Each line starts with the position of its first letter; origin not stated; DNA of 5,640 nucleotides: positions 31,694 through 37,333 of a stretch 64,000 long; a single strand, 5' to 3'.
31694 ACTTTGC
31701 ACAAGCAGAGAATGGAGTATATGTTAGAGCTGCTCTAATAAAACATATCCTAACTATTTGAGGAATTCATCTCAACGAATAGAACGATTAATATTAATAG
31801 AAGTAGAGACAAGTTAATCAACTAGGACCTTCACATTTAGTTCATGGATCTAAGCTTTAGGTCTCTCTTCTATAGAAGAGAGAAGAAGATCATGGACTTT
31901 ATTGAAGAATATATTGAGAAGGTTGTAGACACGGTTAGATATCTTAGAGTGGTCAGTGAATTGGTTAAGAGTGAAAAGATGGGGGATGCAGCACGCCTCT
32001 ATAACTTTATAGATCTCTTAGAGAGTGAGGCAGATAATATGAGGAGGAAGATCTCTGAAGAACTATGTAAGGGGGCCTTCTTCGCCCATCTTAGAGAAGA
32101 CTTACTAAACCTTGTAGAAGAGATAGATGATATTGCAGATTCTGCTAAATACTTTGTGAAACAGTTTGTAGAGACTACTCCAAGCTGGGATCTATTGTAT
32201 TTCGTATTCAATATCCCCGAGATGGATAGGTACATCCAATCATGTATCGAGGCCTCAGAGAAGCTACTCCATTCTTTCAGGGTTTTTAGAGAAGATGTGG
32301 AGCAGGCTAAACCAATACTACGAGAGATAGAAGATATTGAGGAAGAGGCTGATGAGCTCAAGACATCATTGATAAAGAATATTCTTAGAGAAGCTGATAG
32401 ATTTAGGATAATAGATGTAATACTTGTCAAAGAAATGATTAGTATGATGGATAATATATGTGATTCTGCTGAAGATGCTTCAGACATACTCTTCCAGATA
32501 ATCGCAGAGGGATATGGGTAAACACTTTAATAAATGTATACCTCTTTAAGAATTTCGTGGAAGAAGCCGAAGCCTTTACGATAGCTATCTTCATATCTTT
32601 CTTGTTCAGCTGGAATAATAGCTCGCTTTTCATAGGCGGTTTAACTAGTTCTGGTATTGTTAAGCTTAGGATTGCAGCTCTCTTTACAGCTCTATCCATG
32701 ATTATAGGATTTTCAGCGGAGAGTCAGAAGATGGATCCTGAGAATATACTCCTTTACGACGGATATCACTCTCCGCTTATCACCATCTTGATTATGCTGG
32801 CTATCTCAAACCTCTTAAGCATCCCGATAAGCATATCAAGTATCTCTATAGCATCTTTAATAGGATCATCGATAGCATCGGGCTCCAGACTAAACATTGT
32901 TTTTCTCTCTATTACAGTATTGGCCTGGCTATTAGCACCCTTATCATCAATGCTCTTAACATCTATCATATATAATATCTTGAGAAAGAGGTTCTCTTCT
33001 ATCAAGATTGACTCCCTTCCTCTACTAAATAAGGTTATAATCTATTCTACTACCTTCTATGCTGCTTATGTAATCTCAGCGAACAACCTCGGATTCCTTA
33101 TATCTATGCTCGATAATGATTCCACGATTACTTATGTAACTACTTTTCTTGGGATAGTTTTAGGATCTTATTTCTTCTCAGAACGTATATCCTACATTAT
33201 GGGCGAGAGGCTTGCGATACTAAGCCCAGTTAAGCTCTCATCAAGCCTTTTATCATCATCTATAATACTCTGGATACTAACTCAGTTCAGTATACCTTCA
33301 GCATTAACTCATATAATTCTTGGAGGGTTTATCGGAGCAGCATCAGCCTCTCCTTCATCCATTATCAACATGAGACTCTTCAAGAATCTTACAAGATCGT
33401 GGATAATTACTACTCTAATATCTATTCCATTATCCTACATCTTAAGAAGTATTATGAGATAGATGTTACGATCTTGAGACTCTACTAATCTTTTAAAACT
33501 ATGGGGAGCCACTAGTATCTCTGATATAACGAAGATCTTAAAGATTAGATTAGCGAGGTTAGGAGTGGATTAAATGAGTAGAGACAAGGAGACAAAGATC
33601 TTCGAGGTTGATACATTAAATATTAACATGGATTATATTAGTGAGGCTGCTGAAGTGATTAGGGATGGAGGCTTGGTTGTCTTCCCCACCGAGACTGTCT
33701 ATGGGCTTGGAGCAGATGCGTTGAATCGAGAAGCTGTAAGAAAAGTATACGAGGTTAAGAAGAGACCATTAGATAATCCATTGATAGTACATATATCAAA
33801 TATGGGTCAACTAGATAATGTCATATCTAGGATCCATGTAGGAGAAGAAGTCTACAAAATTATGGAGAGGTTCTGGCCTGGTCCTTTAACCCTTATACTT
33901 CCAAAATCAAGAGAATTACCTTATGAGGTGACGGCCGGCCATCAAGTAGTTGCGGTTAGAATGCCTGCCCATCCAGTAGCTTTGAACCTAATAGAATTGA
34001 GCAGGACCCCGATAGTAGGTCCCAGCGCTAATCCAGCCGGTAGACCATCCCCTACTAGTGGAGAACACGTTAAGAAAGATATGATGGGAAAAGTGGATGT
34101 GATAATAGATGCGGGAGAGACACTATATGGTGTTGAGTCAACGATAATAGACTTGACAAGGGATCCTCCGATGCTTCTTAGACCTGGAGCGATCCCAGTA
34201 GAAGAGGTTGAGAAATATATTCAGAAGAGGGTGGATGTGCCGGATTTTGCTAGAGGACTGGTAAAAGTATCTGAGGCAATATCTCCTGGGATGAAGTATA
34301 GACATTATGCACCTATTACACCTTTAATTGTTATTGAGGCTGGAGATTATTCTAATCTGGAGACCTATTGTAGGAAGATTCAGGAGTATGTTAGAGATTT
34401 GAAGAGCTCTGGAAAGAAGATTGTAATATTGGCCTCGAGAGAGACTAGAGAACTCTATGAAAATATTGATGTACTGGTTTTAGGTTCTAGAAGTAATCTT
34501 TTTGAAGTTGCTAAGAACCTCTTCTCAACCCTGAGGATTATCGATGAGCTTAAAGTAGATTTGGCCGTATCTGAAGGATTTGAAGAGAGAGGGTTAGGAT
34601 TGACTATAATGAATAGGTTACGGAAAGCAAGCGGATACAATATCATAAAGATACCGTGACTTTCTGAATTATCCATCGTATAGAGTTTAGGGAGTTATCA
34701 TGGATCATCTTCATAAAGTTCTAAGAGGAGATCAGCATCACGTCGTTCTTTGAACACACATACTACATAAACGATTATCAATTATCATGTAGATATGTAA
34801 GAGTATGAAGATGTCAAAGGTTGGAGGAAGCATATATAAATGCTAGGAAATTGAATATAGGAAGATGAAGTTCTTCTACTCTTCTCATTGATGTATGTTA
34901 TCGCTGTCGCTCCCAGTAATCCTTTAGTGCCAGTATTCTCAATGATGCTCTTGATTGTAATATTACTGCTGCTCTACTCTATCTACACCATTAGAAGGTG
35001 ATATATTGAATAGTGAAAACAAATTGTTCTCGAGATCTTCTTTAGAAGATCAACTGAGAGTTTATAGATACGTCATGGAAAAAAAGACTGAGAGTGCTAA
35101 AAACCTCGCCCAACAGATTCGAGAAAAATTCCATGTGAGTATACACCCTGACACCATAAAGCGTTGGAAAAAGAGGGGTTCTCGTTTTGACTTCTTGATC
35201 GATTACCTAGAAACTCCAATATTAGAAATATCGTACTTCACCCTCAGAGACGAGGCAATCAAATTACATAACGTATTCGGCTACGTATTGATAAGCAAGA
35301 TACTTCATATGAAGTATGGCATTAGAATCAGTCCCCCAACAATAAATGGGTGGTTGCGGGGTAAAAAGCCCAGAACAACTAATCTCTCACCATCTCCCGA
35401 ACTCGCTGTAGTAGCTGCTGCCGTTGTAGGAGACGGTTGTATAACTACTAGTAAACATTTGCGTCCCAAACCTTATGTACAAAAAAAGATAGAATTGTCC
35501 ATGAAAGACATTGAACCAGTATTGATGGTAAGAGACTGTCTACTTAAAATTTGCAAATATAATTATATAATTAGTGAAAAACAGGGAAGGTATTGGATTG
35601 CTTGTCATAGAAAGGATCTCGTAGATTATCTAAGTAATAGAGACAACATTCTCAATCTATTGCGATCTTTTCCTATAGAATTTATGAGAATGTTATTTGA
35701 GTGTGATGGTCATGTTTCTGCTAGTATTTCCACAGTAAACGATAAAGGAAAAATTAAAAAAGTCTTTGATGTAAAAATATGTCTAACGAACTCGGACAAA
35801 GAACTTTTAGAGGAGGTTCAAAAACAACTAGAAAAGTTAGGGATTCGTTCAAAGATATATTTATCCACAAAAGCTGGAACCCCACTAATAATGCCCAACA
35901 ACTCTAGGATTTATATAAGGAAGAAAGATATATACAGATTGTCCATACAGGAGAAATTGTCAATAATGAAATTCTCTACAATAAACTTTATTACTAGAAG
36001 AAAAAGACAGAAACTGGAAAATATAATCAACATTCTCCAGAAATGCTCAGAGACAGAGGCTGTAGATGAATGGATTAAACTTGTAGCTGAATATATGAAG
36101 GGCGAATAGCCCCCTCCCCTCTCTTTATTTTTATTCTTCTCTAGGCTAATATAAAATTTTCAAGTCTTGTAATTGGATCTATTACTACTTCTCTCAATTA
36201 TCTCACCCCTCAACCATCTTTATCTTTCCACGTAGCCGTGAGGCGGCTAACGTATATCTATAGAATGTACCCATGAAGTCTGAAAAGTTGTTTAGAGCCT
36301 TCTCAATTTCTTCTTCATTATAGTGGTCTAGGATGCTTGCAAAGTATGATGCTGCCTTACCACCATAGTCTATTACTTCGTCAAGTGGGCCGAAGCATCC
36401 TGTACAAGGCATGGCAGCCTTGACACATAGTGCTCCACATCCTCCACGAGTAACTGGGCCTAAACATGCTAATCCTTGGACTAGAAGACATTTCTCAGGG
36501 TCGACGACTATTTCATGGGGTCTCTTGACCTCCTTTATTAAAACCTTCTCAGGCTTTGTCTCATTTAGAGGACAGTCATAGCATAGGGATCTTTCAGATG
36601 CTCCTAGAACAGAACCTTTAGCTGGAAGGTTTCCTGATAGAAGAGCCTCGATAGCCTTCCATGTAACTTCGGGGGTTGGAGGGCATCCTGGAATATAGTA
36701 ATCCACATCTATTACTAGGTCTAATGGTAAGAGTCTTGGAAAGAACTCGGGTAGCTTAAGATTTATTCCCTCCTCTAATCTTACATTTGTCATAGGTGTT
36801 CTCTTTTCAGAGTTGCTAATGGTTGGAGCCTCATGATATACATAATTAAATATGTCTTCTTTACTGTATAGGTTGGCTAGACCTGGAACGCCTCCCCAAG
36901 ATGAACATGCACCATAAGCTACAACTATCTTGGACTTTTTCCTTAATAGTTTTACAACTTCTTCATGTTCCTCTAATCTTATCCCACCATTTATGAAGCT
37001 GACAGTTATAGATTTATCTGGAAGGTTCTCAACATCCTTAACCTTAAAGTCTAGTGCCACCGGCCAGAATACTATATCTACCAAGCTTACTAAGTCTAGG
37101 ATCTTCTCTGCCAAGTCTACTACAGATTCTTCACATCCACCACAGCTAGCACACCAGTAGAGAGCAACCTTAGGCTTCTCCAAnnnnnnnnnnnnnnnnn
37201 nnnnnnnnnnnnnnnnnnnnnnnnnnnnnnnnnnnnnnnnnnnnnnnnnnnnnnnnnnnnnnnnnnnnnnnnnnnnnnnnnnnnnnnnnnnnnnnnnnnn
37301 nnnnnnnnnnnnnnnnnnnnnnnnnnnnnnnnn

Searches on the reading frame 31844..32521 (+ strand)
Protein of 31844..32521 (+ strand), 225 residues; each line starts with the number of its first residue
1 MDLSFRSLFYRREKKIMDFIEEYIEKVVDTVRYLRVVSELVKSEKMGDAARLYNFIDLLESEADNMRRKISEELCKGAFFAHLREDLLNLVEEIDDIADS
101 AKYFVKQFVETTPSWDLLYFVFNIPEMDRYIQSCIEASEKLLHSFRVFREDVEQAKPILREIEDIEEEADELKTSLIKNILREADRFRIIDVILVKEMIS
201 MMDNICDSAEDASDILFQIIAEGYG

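Call 9: search_protein_families(library=ncbifam, proteins=[window:31844-32521:+], max_evalue=0.00001)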
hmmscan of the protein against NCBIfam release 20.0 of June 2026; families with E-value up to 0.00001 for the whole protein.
window:31844-32521:+ (225 aa): 1 family
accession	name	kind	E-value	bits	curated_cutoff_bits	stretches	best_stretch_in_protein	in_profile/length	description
TIGR00153.1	TIGR00153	hypoth_equivalog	7.4e-22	78.1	104.3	1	21-220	17-213/217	TIGR00153 family protein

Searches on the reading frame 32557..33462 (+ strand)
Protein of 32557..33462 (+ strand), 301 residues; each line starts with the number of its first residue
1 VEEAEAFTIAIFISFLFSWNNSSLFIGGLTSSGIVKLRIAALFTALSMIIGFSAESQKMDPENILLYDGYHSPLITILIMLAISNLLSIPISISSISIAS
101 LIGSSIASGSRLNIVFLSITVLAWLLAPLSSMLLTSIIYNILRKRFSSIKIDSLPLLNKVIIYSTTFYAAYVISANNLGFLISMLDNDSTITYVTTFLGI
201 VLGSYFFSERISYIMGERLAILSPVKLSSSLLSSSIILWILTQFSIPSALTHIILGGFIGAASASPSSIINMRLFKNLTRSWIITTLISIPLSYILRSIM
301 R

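Call 9: search_protein_families(library=ncbifam, proteins=[window:32557-33462:+], max_evalue=0.00001)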
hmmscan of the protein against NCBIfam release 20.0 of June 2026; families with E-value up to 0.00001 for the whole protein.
window:32557-33462:+ (301 aa): 1 family
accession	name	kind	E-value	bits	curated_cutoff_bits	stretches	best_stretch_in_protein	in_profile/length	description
NF053884.1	SulfPermCysPBac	equivalog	1.6e-11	43.7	400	1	61-299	69-314/354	sulfate permease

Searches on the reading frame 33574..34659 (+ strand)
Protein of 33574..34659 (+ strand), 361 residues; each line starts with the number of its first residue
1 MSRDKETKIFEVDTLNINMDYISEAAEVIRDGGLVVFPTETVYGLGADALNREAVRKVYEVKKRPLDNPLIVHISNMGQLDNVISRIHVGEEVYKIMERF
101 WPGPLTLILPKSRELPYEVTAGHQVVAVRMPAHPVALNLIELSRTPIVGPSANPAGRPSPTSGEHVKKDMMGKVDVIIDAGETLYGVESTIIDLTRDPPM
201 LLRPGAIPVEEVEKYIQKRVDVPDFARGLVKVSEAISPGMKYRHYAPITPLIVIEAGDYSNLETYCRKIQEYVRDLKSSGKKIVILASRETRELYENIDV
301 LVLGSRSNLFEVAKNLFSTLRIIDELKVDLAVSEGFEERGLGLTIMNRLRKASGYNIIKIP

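Call 9: search_protein_families(library=ncbifam, proteins=[window:33574-34659:+], max_evalue=0.00001)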
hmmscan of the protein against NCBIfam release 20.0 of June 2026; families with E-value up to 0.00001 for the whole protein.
window:33574-34659:+ (361 aa): 2 families
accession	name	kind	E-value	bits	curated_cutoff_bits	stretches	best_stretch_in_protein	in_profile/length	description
TIGR00057.1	TIGR00057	equivalog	2.1e-67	226.2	123.2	1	13-216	2-201/202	L-threonylcarbamoyladenylate synthase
NF007919.1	PRK10634.1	equivalog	6.9e-30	103.8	175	1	27-193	3-168/176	L-threonylcarbamoyladenylate synthase type 1 TsaC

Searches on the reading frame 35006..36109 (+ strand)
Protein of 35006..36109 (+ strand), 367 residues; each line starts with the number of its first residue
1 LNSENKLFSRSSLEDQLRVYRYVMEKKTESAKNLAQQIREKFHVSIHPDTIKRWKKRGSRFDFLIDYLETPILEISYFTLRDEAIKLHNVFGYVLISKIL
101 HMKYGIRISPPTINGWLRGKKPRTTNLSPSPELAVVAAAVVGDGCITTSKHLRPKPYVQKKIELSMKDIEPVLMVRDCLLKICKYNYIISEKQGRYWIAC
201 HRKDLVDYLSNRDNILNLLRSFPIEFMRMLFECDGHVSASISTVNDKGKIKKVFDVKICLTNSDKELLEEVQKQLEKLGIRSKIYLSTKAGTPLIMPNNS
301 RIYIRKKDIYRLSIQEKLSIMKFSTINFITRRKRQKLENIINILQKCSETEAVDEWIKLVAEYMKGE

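Call 4: search_protein_families(library=pfam, proteins=[window:35006-36109:+], max_evalue=0.01)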
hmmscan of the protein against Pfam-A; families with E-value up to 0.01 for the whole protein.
window:35006-36109:+ (367 aa): 2 families
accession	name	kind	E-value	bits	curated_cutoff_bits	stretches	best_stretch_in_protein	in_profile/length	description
PF14528.11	LAGLIDADG_3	-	9.9e-15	55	22.5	1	223-311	3-76/82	LAGLIDADG-like domain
PF13592.12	HTH_33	-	0.0063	16.5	25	0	32-54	8-30/60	Winged helix-turn helix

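Call 5: search_protein_families(library=ncbifam, proteins=[window:35006-36109:+], max_evalue=0.01)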
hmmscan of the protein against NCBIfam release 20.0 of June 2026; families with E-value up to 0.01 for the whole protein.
window:35006-36109:+ (367 aa): 1 family
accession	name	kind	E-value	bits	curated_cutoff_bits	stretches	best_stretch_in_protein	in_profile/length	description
NF011418.0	PRK14845.1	equivalog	8.9e-05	20.4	756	1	115-351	156-322/1049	translation initiation factor IF-2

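Call 44: find_encoding_contigs(protein=window:35006-36109:+, flank=6000, max_places=6)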
Protein window:35006-36109:+ (367 aa): no gene with exactly this product is on record in the collection.

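Call 56: find_homologous_proteins(query=window:35006-36109:+, max_evalue=0.00001)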
Query window:35006-36109:+ (367 aa): 1 proteins with E <= 0.00001 among 4113 candidates.
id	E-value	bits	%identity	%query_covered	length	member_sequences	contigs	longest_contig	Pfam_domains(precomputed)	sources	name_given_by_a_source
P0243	5.4e-241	817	100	100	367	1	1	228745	PF14528.12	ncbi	ncbi:MAG: LAGLIDADG family homing endonuclease [Candidatus Caldarchaeales archaeon]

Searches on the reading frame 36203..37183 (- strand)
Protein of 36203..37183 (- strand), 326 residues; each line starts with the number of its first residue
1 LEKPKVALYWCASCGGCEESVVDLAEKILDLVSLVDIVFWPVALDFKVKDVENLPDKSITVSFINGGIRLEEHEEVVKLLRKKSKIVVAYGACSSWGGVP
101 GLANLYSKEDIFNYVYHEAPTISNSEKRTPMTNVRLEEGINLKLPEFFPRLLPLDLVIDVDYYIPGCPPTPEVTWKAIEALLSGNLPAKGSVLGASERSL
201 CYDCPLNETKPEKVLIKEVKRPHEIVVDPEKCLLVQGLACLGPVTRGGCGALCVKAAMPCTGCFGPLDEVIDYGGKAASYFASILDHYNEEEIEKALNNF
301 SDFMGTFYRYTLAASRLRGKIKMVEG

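Call 4: search_protein_families(library=pfam, proteins=[window:36203-37183:-], max_evalue=0.01)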
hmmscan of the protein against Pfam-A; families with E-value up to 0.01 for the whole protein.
window:36203-37183:- (326 aa): 1 family
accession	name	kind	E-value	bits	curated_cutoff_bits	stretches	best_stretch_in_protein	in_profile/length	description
PF01058.29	Oxidored_q6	-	4.1e-25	88.4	27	1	14-180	1-127/128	NADH ubiquinone oxidoreductase, 20 Kd subunit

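Call 5: search_protein_families(library=ncbifam, proteins=[window:36203-37183:-], max_evalue=0.01)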
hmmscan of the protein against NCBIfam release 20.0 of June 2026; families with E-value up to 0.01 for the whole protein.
window:36203-37183:- (326 aa): 14 families
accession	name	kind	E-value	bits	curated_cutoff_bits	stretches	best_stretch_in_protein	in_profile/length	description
NF045875.1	F420_non_VhuG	exception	2e-66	224.2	450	1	2-321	3-285/286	F420-non-reducing hydrogenase subunit VhuG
NF040836.1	sulfhyd_HydD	equivalog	2.4e-24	85.9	500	2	3-127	5-122/261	NADPH-dependent hydrogenase/sulfhydrogenase 1 subunit delta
NF040831.1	sulfhyd_ShyD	equivalog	2.6e-23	82.9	460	2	158-301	124-238/240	NAD(P)-dependent hydrogenase/sulfhydrogenase 2 subunit delta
TIGR03294.1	FrhG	equivalog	1.7e-18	67.2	245.5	2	4-100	2-94/228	coenzyme F420 hydrogenase subunit gamma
NF005012.1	PRK06411.1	subfamily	1.8e-06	27.6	116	1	154-181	127-154/166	NADH-quinone oxidoreductase subunit NuoB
TIGR01957.1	nuoB_fam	subfamily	4.4e-06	26.6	142.7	1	154-179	111-136/145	NADH-quinone oxidoreductase subunit B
NF011395.0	PRK14820.1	equivalog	1.4e-05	24.9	263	1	153-174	125-146/180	NADH-quinone oxidoreductase subunit B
NF011392.0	PRK14817.1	equivalog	3e-05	23.8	271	1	154-178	129-153/182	NADH-quinone oxidoreductase subunit B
NF011390.0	PRK14815.1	equivalog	3.2e-05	23.3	281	1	152-178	124-150/183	NADH dehydrogenase subunit B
NF011394.0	PRK14819.1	equivalog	7.2e-05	22.4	312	1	154-180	125-151/264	NADH-quinone oxidoreductase subunit B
NF011393.0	PRK14818.1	equivalog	0.00016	21.3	255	1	154-174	124-144/173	NADH dehydrogenase subunit B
NF011388.0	PRK14813.1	equivalog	0.00033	20.6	294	0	154-173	122-141/189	NADH dehydrogenase subunit B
NF011389.0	PRK14814.1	equivalog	0.00039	20.2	285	1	153-179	125-151/186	NADH dehydrogenase subunit B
NF011391.0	PRK14816.1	equivalog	0.0014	18.3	283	1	153-175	145-167/196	NADH-quinone oxidoreductase subunit B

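Call 43: find_encoding_contigs(protein=window:36203-37183:-, flank=6000, max_places=6)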
Protein window:36203-37183:- (326 aa): 1 contig read that carries it; 1 place shown.
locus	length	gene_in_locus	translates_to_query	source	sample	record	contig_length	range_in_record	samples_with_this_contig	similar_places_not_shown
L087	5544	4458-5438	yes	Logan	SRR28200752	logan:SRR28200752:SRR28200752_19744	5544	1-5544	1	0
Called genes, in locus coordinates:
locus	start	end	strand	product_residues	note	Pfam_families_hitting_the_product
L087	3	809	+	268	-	?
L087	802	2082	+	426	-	PF00890:FAD_binding_2 (weak), PF03486:HI0933_like (faint), PF12831:FAD_oxidored (weak), PF13450:NAD_binding_8 (faint), PF12838:Fer4_7 (faint), PF00037:Fer4 (weak), PF12837:Fer4_6 (faint), PF07992:Pyr_redox_2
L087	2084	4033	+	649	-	PF01266:DAO (weak), PF07992:Pyr_redox_2 (weak), PF12831:FAD_oxidored, PF13450:NAD_binding_8, PF13187:Fer4_9, PF00037:Fer4, PF12838:Fer4_7, PF13187:Fer4_9, +16 more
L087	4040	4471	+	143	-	PF02662:FlpD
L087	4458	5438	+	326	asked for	PF01058:Oxidored_q6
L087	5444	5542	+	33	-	?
